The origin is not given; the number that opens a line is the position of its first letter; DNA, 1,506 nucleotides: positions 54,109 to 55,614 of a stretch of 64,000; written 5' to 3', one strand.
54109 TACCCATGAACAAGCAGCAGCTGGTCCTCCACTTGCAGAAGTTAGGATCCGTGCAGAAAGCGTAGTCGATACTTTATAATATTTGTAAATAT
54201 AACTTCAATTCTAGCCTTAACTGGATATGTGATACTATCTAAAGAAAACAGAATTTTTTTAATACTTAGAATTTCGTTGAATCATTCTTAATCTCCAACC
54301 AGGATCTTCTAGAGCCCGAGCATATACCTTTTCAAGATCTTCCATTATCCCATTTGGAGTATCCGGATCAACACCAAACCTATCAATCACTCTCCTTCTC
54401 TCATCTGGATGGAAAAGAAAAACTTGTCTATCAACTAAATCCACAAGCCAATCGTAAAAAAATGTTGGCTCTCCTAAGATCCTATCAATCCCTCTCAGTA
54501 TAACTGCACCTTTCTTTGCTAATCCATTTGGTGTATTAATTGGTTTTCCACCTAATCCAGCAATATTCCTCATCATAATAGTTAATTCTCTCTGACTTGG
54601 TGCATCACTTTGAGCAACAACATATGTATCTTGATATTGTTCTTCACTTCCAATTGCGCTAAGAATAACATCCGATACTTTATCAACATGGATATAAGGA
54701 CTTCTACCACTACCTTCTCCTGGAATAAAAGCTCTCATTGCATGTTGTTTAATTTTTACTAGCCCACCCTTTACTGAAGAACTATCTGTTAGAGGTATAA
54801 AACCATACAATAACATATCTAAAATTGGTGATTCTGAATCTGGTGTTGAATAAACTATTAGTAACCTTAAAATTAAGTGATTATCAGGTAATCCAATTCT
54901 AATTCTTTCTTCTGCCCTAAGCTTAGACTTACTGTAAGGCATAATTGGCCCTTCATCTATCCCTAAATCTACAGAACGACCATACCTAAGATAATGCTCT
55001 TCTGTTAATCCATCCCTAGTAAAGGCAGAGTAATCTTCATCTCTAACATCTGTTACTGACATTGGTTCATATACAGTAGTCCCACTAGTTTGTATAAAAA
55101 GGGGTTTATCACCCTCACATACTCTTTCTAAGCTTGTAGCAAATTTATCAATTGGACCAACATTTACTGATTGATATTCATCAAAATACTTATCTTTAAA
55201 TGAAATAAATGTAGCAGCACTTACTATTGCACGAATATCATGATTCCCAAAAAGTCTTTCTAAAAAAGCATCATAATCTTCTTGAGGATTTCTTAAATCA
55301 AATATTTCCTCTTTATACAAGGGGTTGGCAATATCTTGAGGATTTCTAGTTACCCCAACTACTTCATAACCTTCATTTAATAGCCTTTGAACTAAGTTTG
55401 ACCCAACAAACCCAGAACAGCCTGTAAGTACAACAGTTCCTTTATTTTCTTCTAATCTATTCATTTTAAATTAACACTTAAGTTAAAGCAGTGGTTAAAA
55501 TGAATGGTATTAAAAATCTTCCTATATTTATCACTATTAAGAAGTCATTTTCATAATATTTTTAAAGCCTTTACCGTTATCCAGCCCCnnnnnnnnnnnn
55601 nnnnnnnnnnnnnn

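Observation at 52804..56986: Four-gene island of atypical composition: a beta-rich protein, a lipoprotein-like protein, an extended SDR epimerase/dehydratase and an FAD oxidoreductase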

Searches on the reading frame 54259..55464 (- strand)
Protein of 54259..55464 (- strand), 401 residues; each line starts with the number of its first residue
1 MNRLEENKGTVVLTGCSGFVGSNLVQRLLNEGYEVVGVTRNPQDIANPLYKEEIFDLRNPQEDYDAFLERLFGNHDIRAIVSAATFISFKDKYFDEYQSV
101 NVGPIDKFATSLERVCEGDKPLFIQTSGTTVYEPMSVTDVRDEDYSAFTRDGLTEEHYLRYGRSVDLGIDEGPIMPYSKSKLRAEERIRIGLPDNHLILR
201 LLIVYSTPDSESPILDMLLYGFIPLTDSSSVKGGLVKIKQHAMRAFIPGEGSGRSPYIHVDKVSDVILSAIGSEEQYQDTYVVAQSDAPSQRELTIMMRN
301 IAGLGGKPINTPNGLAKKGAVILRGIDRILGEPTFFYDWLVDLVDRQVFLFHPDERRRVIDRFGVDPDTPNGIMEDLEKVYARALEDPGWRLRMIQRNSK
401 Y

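Call 3: search_protein_families(library=pfam, proteins=[window:54259-55464:-], max_evalue=0.1)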
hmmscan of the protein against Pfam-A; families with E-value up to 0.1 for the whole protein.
window:54259-55464:- (401 aa): 7 families
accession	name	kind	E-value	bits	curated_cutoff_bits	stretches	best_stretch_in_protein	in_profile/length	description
PF01370.27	Epimerase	-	8.4e-12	45.4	20.9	1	11-138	1-125/240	NAD dependent epimerase/dehydratase family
PF04321.23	RmlD_sub_bind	-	6.7e-07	29.1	27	1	10-60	2-52/287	RmlD substrate binding domain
PF16363.11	GDP_Man_Dehyd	-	7.1e-07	29.4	27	1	13-45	2-34/332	GDP-mannose 4,6 dehydratase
PF13460.12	NAD_binding_10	-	0.00042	20.7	27.2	1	15-88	1-69/184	NAD(P)H-binding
PF07993.18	NAD_binding_4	-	0.0049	16.5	20.1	1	13-35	1-23/258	Male sterility protein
PF00106.31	adh_short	-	0.038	13.9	26.6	1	10-47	2-39/195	short chain dehydrogenase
PF05368.20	NmrA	-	0.087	12.8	27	0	8-46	2-41/298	NmrA-like family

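Call 4: search_protein_families(library=ncbifam, proteins=[window:54259-55464:-], max_evalue=0.1)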
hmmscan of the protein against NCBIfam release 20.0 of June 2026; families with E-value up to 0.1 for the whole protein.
window:54259-55464:- (401 aa): 39 families (the best 25 are shown)
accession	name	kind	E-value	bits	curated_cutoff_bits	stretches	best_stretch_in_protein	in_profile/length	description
TIGR01777.1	yfcH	hypoth_equivalog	1.7e-08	34.4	207.35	1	11-144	1-128/292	TIGR01777 family oxidoreductase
TIGR01214.1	rmlD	equivalog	2.6e-06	26.7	224.05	1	10-61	1-52/285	dTDP-4-dehydrorhamnose reductase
NF050030.1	thlkprotThyD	equivalog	4e-06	26.2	400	1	11-54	3-45/305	thylakoid membrane protein ThyD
TIGR03466.1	HpnA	hypoth_equivalog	1.4e-05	24.1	367.65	1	10-47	2-39/327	hopanoid-associated sugar epimerase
NF005753.0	PRK07577.1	equivalog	4.2e-05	23.2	310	1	9-90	4-82/237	SDR family oxidoreductase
TIGR01179.1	galE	equivalog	4.3e-05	22.5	262.3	1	11-102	2-98/332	UDP-glucose 4-epimerase GalE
NF004649.0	PRK05993.1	equivalog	0.00057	19.2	387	1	7-47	3-43/277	SDR family oxidoreductase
NF006565.0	PRK09072.1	equivalog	0.00074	19.1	238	1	8-47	5-44/265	SDR family oxidoreductase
NF047922.1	GDPFucSynFcl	equivalog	0.0014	18.1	500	0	10-53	4-47/308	GDP-L-fucose synthase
NF009035.0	PRK12367.1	equivalog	0.0016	17.6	266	1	4-43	10-49/249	short chain dehydrogenase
NF051456.1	acrylyl_AcuI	equivalog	0.0016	17.3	440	1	4-44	143-183/325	acrylyl-CoA reductase (NADPH)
NF042423.1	oxyalk_red_Shew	equivalog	0.002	17.2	580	1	3-41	3-41/331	2-alkyl-3-oxoalkanoate reductase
NF004824.0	PRK06180.1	subfamily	0.0024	17.1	298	1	8-46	4-42/279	oxidoreductase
NF004823.0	PRK06179.1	subfamily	0.0026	17.2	310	1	6-45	3-42/271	oxidoreductase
TIGR04180.1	EDH_00030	hypoth_equivalog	0.0034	16.5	475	1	11-38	1-28/297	NAD-dependent 4,6-dehydratase LegB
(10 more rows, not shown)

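Call 30: search_solved_structures(query=window:54259-55464:-, max_evalue=0.01, show_alignments=2)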
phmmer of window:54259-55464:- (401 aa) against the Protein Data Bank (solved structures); distinct sequences matched with E-value up to 0.01: 28.
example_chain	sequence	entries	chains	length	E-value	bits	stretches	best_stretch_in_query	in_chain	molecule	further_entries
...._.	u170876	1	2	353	4.5e-05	25.8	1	10-74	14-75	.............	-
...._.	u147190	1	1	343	7e-05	25.2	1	9-96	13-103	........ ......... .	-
1ujm_A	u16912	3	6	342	7.1e-05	25.1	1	9-96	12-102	Aldehyde reductase II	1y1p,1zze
8jqk_A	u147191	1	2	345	7.1e-05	25.1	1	9-96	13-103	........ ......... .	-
8fem_A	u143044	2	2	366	8.8e-05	24.8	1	8-47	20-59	Dihydroflavonol 4-Reductase | Panicum virgatum Dihydroflavonol 4-Reductase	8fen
7ymb_A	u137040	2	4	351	0.00011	24.5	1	6-94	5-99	NADPH-dependent methylglyoxal reductase GRE2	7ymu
3dhn_A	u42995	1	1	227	0.00011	24.5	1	10-46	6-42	NAD-dependent epimerase/dehydratase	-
4r1u_A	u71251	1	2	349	0.00014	24.2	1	9-52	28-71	Cinnamoyl CoA reductase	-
5tqm_A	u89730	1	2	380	0.00034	22.9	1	7-49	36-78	Cinnamoyl-CoA Reductase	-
2c29_D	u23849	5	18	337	0.00054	22.3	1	9-47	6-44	DIHYDROFLAVONOL 4-REDUCTASE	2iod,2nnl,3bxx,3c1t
5u4q_A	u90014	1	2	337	0.00077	21.7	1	11-44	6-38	dTDP-glucose 4,6-dehydratase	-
7c3v_A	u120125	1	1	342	0.00082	21.7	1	11-92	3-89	Alcohol dehydrogenase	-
4zrm_A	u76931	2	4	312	0.00095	21.4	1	11-88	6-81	UDP-glucose 4-epimerase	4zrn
8fio_A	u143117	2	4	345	0.0015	20.8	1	10-48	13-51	Epimerase domain-containing protein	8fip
8fet_A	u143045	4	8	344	0.0015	20.8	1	9-52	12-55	3-deoxyanthocyanidin synthase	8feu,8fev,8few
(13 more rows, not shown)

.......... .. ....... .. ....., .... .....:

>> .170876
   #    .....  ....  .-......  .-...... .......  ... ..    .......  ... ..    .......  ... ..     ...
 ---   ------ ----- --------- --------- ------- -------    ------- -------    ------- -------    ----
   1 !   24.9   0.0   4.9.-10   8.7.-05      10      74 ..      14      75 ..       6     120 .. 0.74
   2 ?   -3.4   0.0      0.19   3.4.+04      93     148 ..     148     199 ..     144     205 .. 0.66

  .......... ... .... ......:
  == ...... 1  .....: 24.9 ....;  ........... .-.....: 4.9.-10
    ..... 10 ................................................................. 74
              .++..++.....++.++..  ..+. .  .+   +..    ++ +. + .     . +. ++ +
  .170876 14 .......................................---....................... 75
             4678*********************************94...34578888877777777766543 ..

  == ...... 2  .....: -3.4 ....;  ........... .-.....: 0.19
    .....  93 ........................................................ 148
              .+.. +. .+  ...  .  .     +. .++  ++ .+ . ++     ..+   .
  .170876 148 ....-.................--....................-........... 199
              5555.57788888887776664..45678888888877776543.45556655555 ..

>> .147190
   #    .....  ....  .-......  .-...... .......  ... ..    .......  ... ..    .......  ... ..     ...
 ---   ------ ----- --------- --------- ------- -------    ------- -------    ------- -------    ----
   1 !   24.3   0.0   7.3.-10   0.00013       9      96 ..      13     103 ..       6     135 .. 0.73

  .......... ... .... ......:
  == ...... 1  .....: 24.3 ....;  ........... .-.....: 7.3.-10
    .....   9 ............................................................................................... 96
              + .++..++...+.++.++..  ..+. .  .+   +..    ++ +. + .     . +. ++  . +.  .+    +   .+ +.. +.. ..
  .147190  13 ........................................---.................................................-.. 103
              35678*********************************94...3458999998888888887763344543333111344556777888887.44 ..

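Call 32: find_homologous_proteins(query=window:54259-55464:-, max_evalue=0.001)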
Query window:54259-55464:- (401 aa): 1 proteins with E <= 0.001 among 7342 candidates.
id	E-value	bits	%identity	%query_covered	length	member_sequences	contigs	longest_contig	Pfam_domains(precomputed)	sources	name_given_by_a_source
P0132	3.6e-247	838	96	100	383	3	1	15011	PF04321.24,PF16363.12,PF01370.28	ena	-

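Call 56: search_protein_families(library=phrogs, proteins=[window:54259-55464:-], max_evalue=0.1)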
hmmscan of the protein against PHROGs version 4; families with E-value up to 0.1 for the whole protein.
window:54259-55464:- (401 aa): 2 families
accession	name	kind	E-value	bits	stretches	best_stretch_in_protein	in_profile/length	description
phrog_540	-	DNA, RNA and nucleotide metabolism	4.4e-13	49.5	1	6-306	290-549/715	nucleotide-sugar epimerase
phrog_3142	-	moron, auxiliary metabolic gene and host takeover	0.00034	20.1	1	2-87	281-372/596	FabG-like 3-oxoacyl-(acyl-carrier-protein) reductase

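Call 57: search_protein_families(library=padloc, proteins=[window:54259-55464:-], max_evalue=0.1)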
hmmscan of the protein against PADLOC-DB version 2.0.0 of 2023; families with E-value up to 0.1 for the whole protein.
window:54259-55464:- (401 aa): 0 families

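Call 71: find_related_loci(query=window:54259-55464:-, collection=viral_contigs, flank=5000)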
Query window:54259-55464:- (401 aa) in viral_contigs; peptide patterns used: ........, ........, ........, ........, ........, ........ (x = any residue, [..] = any of these).
No stretch of DNA in the collection matches any of the patterns.
